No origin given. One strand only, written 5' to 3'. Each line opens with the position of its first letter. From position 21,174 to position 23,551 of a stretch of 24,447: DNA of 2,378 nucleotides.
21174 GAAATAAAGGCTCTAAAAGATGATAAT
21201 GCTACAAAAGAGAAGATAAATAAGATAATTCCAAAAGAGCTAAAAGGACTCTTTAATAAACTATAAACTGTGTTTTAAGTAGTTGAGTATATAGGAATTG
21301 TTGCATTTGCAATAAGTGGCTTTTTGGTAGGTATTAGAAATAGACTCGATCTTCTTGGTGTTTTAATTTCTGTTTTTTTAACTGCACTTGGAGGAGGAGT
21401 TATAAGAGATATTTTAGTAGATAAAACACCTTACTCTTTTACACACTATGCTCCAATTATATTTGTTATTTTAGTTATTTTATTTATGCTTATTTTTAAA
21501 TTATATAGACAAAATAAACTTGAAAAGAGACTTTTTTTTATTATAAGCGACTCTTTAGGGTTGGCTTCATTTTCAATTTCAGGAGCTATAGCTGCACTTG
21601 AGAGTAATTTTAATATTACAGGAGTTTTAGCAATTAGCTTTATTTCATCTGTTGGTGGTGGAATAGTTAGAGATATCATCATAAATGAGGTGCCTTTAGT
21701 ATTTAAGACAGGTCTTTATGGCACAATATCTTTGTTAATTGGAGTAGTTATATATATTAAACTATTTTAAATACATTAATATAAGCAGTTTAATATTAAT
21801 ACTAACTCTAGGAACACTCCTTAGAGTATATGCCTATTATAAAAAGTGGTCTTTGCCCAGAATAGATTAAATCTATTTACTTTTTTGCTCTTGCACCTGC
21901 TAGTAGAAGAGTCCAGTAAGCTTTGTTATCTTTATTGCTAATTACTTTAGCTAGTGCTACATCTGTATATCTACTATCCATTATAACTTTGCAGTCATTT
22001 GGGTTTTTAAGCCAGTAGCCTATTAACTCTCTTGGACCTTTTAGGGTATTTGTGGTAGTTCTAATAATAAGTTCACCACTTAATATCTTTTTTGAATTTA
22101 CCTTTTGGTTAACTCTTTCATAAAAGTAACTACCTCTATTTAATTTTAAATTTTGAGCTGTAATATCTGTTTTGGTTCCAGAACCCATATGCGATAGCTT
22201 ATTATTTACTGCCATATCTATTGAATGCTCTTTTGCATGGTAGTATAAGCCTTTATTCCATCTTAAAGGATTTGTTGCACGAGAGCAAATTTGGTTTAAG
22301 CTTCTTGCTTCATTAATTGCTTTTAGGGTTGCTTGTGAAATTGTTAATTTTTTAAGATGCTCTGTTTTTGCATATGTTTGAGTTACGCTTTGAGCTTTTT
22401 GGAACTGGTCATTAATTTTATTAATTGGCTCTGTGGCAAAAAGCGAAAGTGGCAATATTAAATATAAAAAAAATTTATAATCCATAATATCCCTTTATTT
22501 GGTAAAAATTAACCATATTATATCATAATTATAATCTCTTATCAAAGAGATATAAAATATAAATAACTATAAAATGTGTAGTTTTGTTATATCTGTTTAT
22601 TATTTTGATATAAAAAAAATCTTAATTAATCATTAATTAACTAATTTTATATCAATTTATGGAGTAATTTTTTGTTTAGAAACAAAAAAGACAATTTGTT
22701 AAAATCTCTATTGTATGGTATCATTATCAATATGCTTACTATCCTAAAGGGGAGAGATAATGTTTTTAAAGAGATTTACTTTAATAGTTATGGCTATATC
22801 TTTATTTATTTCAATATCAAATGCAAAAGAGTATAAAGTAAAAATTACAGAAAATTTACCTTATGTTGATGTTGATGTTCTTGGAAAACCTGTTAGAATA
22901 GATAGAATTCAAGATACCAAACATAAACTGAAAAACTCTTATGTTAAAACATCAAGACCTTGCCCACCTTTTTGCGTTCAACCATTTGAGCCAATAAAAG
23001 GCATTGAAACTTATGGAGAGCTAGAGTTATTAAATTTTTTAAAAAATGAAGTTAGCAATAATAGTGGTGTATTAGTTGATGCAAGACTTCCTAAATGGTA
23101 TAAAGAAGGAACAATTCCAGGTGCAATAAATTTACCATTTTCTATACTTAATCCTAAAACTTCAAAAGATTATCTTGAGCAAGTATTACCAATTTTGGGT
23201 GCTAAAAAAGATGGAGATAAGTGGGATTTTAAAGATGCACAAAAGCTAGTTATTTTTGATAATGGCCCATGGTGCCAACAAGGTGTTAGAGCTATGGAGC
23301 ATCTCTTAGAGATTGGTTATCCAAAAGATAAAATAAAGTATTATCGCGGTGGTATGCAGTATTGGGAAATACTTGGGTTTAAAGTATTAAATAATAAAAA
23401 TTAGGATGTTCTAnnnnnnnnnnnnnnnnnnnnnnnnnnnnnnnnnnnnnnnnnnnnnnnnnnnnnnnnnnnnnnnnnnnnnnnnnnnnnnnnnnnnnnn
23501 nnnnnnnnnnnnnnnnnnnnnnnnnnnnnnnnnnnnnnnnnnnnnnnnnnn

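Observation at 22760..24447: Candidate periplasmic anion-sensing module: secreted rhodanese-fold protein coupled to a tandem NarX/PilJ-domain protein with no visible signalling output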

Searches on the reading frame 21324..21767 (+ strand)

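Call 6: search_protein_families(library=pfam, proteins=[window:21324-21767:+], max_evalue=0.01)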
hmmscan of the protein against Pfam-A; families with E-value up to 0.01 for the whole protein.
window:21324-21767:+ (148 aa): 1 family
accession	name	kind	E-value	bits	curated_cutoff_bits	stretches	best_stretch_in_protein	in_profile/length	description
PF03458.18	Gly_transporter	-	3.5e-32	110.6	23.5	2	74-145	2-75/78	Glycine transporter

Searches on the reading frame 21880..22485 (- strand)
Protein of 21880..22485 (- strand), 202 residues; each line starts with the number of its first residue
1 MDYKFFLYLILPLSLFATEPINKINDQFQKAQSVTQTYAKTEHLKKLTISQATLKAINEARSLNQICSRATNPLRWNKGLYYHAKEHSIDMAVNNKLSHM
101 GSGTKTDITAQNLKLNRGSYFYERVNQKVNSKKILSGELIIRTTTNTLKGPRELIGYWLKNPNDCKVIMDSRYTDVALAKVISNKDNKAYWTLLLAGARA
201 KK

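Call 6: search_protein_families(library=pfam, proteins=[window:21880-22485:-], max_evalue=0.01)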
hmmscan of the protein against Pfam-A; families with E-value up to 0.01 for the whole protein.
window:21880-22485:- (202 aa): 1 family
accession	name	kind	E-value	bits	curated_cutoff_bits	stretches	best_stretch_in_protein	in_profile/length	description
PF00188.32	CAP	-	2.3e-08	35.3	21.1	1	54-193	1-115/117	Cysteine-rich secretory protein family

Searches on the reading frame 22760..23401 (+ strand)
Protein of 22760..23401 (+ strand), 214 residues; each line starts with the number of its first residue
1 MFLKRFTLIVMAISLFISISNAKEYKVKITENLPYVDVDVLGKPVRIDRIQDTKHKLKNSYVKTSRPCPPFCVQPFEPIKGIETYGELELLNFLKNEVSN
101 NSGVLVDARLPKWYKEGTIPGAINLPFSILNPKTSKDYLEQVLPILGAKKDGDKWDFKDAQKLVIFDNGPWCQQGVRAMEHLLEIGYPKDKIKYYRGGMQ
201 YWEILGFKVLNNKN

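Call 6: search_protein_families(library=pfam, proteins=[window:22760-23401:+], max_evalue=0.01)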
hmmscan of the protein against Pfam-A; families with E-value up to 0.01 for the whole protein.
window:22760-23401:+ (214 aa): 1 family
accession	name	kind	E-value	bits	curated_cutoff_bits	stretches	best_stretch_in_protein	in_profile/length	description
PF00581.25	Rhodanese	-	5.1e-12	46.6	22.2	1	94-203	5-100/102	Rhodanese-like domain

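Call 20: search_protein_families(library=ncbifam, proteins=[window:22760-23401:+], max_evalue=0.01)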
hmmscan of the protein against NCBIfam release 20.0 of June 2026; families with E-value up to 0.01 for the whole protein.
window:22760-23401:+ (214 aa): 2 families
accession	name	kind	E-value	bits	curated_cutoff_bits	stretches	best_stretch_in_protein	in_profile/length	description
TIGR04568.1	arch_SelU_Nterm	equivalog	0.00028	20.8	200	1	98-128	99-129/215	selenouridine synthase SelU-like subunit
NF008750.0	PRK11784.1-2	equivalog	0.00041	19.5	241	1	96-126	9-39/346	tRNA 2-selenouridine(34) synthase MnmH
